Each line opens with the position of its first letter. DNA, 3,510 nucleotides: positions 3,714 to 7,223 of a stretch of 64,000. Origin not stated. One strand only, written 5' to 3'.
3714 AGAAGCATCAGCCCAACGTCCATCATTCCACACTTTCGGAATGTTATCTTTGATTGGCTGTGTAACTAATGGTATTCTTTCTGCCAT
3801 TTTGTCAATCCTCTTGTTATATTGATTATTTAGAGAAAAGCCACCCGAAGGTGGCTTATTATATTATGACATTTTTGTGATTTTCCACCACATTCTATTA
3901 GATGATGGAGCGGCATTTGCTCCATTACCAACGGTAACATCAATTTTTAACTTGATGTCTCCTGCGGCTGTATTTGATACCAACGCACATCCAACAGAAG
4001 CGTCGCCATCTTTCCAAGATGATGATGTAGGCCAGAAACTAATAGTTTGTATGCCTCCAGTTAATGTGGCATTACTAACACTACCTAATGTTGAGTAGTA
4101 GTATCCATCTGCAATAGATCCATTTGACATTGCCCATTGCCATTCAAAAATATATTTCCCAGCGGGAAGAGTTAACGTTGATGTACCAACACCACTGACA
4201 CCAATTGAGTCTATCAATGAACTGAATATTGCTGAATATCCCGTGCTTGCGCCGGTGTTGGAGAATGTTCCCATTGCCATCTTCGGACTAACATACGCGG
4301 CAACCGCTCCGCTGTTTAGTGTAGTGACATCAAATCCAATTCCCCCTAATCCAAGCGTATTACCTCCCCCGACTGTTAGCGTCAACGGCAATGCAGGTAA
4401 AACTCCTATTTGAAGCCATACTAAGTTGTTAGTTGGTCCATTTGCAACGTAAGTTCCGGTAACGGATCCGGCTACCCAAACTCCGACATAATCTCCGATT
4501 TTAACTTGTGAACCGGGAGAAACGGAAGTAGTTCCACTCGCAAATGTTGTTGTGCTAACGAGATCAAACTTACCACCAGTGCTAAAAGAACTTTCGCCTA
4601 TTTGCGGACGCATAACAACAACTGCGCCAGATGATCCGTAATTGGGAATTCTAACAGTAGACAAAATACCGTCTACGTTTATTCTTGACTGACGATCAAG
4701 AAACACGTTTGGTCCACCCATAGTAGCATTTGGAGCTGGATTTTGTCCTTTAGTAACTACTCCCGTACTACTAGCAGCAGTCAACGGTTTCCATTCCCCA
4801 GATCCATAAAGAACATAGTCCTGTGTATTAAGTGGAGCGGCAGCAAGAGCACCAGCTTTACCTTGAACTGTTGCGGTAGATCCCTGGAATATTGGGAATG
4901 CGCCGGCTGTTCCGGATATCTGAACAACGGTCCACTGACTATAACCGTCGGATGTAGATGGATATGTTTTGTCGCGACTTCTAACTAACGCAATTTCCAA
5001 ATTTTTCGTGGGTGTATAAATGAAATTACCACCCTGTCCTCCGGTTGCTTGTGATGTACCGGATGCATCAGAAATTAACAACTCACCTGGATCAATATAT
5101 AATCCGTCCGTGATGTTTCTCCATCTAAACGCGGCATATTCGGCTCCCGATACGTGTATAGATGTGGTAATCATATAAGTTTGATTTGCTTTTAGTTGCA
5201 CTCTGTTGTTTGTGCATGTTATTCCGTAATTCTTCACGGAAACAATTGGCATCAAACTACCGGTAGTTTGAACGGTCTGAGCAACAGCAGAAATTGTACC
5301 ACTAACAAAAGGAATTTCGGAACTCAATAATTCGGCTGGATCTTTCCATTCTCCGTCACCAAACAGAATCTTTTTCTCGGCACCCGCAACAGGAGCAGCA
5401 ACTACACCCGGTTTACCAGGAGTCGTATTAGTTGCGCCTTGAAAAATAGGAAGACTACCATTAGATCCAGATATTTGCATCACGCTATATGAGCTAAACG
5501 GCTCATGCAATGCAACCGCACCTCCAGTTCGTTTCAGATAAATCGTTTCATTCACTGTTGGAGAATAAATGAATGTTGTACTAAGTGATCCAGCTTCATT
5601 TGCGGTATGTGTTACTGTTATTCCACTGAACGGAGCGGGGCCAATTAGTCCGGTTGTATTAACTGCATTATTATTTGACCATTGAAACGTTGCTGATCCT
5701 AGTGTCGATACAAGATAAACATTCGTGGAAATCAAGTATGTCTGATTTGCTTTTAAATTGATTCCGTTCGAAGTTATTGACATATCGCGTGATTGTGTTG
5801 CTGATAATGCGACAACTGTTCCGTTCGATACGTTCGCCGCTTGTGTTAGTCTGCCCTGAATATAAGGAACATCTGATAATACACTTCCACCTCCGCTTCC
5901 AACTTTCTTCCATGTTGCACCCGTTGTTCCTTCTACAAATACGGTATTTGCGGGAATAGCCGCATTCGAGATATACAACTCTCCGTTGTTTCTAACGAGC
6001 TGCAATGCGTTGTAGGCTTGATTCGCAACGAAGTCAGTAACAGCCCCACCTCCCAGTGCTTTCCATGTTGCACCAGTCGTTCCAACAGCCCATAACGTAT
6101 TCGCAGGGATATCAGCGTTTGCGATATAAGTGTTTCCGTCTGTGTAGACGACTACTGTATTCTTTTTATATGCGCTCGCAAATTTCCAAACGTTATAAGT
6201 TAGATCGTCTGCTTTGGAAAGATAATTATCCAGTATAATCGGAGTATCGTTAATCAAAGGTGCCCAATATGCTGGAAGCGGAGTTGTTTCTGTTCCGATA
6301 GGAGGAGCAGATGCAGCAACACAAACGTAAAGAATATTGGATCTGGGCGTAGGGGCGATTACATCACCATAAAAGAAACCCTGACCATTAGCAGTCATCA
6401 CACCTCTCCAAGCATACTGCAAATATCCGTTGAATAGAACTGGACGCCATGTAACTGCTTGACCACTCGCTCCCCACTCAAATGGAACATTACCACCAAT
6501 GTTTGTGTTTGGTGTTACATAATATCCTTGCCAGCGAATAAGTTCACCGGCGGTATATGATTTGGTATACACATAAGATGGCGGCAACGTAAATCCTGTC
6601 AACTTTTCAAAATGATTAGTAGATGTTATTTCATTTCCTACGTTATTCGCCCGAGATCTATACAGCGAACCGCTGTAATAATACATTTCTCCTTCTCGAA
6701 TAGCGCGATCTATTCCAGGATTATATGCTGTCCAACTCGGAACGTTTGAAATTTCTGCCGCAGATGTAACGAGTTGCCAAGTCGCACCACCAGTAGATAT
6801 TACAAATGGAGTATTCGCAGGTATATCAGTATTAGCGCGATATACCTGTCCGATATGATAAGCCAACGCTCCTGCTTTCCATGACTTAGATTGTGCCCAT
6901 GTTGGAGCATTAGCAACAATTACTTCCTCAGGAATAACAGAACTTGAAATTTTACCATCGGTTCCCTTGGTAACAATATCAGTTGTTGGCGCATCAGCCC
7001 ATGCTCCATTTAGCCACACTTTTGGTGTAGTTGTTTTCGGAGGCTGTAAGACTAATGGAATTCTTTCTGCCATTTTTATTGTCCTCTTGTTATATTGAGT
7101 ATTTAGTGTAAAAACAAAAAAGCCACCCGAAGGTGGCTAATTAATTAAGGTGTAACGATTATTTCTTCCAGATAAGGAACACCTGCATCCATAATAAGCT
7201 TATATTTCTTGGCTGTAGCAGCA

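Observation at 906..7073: Two adjacent large fiber genes (964 and 1069 aa) share a conserved ~115-aa N-terminal domain but have unrelated distal regions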

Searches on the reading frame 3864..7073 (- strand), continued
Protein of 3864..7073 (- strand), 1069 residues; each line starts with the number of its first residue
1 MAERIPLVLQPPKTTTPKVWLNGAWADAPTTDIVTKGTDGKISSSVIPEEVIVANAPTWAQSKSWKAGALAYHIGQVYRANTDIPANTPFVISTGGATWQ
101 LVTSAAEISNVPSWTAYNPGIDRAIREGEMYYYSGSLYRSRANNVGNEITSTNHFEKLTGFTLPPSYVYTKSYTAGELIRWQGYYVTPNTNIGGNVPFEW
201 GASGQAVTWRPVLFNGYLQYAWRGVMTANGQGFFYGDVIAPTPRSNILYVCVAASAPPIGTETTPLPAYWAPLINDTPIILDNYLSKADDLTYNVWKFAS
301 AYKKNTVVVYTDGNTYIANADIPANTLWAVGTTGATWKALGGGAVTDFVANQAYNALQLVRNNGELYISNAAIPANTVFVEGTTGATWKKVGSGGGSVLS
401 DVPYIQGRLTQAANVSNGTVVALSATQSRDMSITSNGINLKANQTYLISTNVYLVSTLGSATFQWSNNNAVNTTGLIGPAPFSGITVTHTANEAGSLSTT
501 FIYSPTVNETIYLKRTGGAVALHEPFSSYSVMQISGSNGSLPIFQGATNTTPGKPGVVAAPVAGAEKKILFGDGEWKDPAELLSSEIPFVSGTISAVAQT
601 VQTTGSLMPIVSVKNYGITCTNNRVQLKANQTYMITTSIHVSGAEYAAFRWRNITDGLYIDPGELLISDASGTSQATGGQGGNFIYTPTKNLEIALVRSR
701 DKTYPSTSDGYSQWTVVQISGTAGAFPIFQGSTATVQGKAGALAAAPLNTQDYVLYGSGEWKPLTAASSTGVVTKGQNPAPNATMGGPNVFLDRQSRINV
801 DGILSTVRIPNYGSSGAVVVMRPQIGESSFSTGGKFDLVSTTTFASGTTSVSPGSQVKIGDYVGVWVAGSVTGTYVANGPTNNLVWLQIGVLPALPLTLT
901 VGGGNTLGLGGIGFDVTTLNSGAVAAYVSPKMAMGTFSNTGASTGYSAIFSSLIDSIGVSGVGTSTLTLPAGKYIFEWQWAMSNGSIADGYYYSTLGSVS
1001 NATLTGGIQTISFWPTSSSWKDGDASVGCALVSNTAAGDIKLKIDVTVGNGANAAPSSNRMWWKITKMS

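Call 112: find_encoding_contigs(protein=P0003, flank=10000, max_places=1)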
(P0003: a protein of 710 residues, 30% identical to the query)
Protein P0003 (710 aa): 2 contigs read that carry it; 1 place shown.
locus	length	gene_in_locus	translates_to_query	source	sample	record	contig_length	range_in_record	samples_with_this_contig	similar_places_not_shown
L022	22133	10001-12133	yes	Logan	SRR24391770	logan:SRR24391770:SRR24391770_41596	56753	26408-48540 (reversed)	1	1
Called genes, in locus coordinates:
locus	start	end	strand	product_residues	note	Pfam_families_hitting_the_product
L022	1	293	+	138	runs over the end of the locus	-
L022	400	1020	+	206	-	-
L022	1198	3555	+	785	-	-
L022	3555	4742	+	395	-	PF07157:DNA_circ_N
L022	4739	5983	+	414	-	PF22255:Gp44-like_2nd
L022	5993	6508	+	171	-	-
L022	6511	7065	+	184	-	PF07409:GP46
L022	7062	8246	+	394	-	-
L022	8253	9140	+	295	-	-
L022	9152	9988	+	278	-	-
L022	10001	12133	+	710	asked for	PF02839:CBM_5_12 (faint)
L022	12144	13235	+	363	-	PF11860:Muramidase, PF01471:PG_binding_1, PF09374:PG_binding_3 (faint)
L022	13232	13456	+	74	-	-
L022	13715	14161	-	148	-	-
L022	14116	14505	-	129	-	-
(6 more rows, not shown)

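Call 115: fold_search(model_id=the predicted structure, library=viral)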
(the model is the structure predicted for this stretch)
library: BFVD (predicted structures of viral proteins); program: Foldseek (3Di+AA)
matches with E <= 10: 588; with E <= 0.001: 21
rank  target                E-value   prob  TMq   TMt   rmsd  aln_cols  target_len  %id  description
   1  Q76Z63                0.0e+00  1.00  0.18  0.18  46.0      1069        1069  100  Uncharacterized protein [Aeromonas phage Aeh1]
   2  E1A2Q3                2.8e-15  1.00  0.09  0.36  19.4       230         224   40  Uncharacterized protein [Aeromonas phage phiAS5]
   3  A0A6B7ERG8            2.0e-13  1.00  0.06  0.05  29.7       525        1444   16  (no name in the UniProt tables at hand)
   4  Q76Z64                3.0e-13  1.00  0.07  0.08  31.0       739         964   25  Uncharacterized protein [Aeromonas phage Aeh1]
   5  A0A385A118            3.5e-13  1.00  0.09  0.09  24.3       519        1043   17  (no name in the UniProt tables at hand)
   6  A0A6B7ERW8            3.7e-11  1.00  0.06  0.13  25.3       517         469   15  (no name in the UniProt tables at hand)
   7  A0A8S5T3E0            9.8e-10  1.00  0.08  0.07  15.7       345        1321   15  Chitin oligosaccharide deacetylase [Myoviridae sp. ctqfO1]
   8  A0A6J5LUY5            5.3e-06  0.54  0.07  0.07  51.8      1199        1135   16  Uncharacterized protein [uncultured Caudovirales phage]
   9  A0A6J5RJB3            2.1e-05  1.00  0.06  0.05  24.3       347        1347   15  Pectinesterase, catalytic [uncultured Caudovirales phage]
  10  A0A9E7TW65            2.5e-05  1.00  0.08  0.14  44.0       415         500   16  (no name in the UniProt tables at hand)
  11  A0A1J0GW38            3.3e-05  0.75  0.07  0.08  37.9       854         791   12  Chitin-binding type-3 domain-containing protein [Streptomyces phage BRock]
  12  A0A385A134            3.5e-05  0.97  0.06  0.09  21.4       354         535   14  (no name in the UniProt tables at hand)
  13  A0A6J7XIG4            4.6e-05  0.47  0.05  0.07  67.3       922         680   11  Uncharacterized protein [uncultured Caudovirales phage]
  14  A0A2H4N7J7            6.6e-05  0.35  0.05  0.05  73.5      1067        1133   13  (no name in the UniProt tables at hand)
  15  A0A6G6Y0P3            2.5e-04  1.00  0.05  0.17  17.3       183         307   14  (no name in the UniProt tables at hand)
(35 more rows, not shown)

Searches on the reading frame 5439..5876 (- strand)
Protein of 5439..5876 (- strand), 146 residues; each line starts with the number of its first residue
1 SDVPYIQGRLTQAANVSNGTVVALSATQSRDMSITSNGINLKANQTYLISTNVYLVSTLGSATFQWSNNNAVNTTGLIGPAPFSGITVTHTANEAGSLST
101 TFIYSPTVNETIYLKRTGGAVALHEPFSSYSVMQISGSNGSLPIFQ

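Call 98: search_solved_structures(query=A7, max_evalue=10, show_alignments=3)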
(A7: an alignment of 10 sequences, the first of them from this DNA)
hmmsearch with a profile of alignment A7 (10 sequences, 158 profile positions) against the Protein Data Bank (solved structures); distinct sequences matched with E-value up to 10: 10.
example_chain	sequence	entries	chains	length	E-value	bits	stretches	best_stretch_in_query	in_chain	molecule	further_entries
6qe7_A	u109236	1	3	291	0.0021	21.1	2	11-56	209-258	Anti-sigma-I factor RsgI3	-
6pcu_B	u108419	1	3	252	0.017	18.1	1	47-119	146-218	Variable domain of antibody scFv9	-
8tp6_H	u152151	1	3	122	0.12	15.4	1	47-120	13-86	Heavy chain of 4-1-1E02 Fab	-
9q0w_G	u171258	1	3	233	0.27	14.2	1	47-116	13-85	DFPH-a.01_10R59P_LC Fab heavy chain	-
9mj4_Q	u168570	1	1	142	0.39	13.7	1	40-117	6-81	Nanobody 2WVA149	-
9jh8_A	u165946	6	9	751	0.49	13.4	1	25-61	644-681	Clostridium perfringens Argonaute (CpAgo) | Clostridium perfringen Argonaute(CpAgo) | Clostridium perfringens Argonaute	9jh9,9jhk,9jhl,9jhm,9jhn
9jh7_A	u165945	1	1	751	0.49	13.4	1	25-61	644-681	Clostridium perfringens Argonaute (CpAgo)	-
4zjf_A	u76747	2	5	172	0.7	12.9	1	109-144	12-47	Glycoprotein | PRE-GLYCOPROTEIN POLYPROTEIN GP COMPLEX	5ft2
6qdi_A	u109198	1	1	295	1.7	11.6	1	21-82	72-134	PA14 domain-containing protein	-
1r75_A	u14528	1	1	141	2.1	11.3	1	37-79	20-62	hypothetical protein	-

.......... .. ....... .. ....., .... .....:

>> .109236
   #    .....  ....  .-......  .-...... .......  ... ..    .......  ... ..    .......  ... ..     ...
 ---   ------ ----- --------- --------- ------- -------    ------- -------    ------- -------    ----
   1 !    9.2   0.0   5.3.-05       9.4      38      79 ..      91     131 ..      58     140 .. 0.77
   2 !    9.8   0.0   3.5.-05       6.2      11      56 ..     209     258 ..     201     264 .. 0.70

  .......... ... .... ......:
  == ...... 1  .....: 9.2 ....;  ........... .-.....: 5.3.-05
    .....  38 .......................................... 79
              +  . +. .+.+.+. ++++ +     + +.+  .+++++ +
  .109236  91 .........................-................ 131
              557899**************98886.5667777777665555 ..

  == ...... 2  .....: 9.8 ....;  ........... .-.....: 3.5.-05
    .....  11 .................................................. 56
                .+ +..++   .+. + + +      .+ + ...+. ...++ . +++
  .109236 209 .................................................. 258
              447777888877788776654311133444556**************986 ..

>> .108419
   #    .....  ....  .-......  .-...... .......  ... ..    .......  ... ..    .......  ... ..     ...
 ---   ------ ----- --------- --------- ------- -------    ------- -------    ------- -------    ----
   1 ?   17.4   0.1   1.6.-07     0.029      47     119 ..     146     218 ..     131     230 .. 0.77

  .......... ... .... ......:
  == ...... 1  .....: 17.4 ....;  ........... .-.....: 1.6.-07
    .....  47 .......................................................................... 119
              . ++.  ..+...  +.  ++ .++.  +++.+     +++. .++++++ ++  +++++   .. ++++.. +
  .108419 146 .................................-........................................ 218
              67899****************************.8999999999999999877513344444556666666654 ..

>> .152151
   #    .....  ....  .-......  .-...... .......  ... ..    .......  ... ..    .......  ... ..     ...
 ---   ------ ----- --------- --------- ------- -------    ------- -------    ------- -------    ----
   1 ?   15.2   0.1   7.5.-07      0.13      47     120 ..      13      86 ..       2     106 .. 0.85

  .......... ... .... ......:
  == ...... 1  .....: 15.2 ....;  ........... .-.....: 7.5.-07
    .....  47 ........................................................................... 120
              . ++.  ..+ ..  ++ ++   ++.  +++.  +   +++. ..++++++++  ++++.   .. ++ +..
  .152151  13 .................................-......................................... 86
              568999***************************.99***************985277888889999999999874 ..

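Call 99: search_protein_families(library=pfam, alignment_id=A7, max_evalue=1)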
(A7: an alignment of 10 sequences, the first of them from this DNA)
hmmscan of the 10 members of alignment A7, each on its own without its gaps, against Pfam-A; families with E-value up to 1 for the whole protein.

A. member 1, seq(146 aa): 0 families

B. families by the number of members that match (of 10 scanned): 5 families
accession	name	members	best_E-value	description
PF00900.26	Ribosomal_S4e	1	0.038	Ribosomal family S4e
PF02018.23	CBM_4_9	1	0.057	Carbohydrate binding domain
PF16197.11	KAsynt_C_assoc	1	0.06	Ketoacyl-synthetase C-terminal extension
PF15424.11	ODAM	1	0.085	Odontogenic ameloblast-associated family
PF14610.12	Psg1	1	0.13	Ykl077w/Psg1 (Pma1 Stabilization in Golgi)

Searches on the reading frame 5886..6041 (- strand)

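Call 24: search_protein_families(library=pfam, proteins=[window:5886-6041:-], max_evalue=10)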
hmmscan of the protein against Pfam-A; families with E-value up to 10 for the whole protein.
seq(52 aa): 1 family
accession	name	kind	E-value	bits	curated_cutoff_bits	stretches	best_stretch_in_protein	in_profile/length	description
PF02839.19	CBM_5_12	-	0.079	13.4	26.2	1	5-31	3-29/44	Carbohydrate-binding module family 5/12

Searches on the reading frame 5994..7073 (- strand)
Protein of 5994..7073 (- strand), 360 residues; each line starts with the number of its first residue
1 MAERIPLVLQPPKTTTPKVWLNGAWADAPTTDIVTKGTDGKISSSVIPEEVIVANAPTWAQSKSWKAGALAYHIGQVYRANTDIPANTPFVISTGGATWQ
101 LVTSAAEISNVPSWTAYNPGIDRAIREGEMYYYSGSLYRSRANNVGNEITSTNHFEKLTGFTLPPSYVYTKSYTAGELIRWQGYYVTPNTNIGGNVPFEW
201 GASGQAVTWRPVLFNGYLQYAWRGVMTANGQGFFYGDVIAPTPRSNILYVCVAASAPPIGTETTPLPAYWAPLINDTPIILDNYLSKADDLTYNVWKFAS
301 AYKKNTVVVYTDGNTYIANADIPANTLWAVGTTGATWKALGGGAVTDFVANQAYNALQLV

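Call 33: find_homologous_proteins(query=window:5994-7073:-, max_evalue=0.001)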
Query window:5994-7073:- (360 aa): 2 proteins with E <= 0.001 among 3029 candidates.
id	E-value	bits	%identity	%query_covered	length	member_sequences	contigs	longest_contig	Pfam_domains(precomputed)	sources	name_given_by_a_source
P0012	1.4e-14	72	31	49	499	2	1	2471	-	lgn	-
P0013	4.9e-4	38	52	13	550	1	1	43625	PF00415.25,PF13540.13,PF25390.2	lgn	-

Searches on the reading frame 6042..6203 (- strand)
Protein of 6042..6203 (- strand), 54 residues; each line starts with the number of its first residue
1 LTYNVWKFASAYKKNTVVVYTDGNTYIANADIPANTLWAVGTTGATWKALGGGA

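Call 24: search_protein_families(library=pfam, proteins=[window:6042-6203:-], max_evalue=10)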
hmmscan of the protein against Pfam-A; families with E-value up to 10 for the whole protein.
seq(54 aa): 1 family
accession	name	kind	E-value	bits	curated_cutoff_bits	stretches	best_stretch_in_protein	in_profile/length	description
PF02839.19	CBM_5_12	-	0.1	13.1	26.2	1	6-48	2-44/44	Carbohydrate-binding module family 5/12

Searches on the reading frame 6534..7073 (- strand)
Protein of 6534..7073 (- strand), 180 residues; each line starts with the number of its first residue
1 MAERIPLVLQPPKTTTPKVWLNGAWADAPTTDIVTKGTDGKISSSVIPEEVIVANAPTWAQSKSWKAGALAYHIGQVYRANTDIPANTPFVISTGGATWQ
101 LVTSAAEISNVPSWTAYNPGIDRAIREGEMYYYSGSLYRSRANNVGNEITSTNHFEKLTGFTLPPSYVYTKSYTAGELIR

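Call 69: search_protein_representatives(alignment_id=A3)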
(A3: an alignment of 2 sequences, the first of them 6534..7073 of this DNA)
Query: 2 sequences, 180 profile positions. Proteins with E-value up to 0.001 (for the whole library): 149; up to 1e-10: 57; up to 1e-30: 9. The best 149 are listed.
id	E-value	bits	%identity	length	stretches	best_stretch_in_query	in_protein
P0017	1.8e-72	259.0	-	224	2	17-180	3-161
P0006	1.6e-50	187.4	-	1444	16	58-140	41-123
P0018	4.4e-47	176.3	-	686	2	3-180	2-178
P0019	1.2e-44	168.3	-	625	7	58-103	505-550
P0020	1.4e-37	145.3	-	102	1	1-102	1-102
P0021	2.0e-37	144.8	-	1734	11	59-103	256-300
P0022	6.3e-36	139.9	-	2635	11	57-120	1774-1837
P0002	5.3e-34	133.7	-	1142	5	53-106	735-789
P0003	6.7e-33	130.1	-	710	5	56-104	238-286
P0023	1.8e-30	122.2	-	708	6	59-103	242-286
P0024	8.0e-30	120.1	-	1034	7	62-147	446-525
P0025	9.1e-29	116.6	-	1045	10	55-145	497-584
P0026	1.3e-28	116.1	-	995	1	3-176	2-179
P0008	4.4e-28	114.4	-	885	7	58-109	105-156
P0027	1.7e-27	112.5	-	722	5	67-106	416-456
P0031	5.2e-26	107.6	-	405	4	3-107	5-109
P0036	4.1e-23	98.2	-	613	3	5-179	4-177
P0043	4.1e-18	81.9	-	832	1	5-179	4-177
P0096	2.7e-07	46.7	-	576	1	1-104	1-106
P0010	1.4e-04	37.8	-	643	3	24-103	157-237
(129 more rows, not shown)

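Call 72: search_protein_families(library=pfam, proteins=[P0096, P0026, P0031, P0043, P0018, P0019, P0036], max_evalue=0.01)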
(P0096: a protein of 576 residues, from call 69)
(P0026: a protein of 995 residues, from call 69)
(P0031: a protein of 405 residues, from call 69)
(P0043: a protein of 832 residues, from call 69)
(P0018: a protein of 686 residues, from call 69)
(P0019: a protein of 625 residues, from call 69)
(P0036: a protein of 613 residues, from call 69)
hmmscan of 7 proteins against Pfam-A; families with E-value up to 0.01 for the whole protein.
P0096 (576 aa): 2 families
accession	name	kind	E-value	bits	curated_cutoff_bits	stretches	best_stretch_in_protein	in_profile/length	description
PF13884.11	Peptidase_S74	-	5.3e-12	46.3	22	1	467-524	1-58/58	Chaperone of endosialidase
PF02839.19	CBM_5_12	-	0.0085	16.5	26.2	0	59-87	1-29/44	Carbohydrate-binding module family 5/12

P0026 (995 aa): 0 families

P0031 (405 aa): 1 family
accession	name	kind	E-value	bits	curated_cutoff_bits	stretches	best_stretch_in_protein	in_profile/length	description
PF02839.19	CBM_5_12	-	3.5e-10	40.2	26.2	1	114-137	2-25/44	Carbohydrate-binding module family 5/12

P0043 (832 aa): 0 families

P0018 (686 aa): 1 family
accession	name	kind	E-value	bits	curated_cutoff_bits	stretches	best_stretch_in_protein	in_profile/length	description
PF02839.19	CBM_5_12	-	0.0048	17.3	26.2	0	292-329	2-43/44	Carbohydrate-binding module family 5/12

P0019 (625 aa): 1 family
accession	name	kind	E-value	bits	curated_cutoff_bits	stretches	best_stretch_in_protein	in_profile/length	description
PF02839.19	CBM_5_12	-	5.7e-07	29.9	26.2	0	280-305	2-27/44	Carbohydrate-binding module family 5/12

P0036 (613 aa): 1 family
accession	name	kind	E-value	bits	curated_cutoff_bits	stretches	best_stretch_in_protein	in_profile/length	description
PF02839.19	CBM_5_12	-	2.1e-09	37.7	26.2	0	55-77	2-24/44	Carbohydrate-binding module family 5/12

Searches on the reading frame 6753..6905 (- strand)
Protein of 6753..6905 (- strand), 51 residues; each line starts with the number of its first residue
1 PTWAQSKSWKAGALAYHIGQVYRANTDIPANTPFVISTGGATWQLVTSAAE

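Call 24: search_protein_families(library=pfam, proteins=[window:6753-6905:-], max_evalue=10)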
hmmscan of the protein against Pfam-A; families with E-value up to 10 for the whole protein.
seq(51 aa): 1 family
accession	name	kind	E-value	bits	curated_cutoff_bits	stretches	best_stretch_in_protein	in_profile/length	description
PF02839.19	CBM_5_12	-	0.0033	17.9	26.2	1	2-43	1-43/44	Carbohydrate-binding module family 5/12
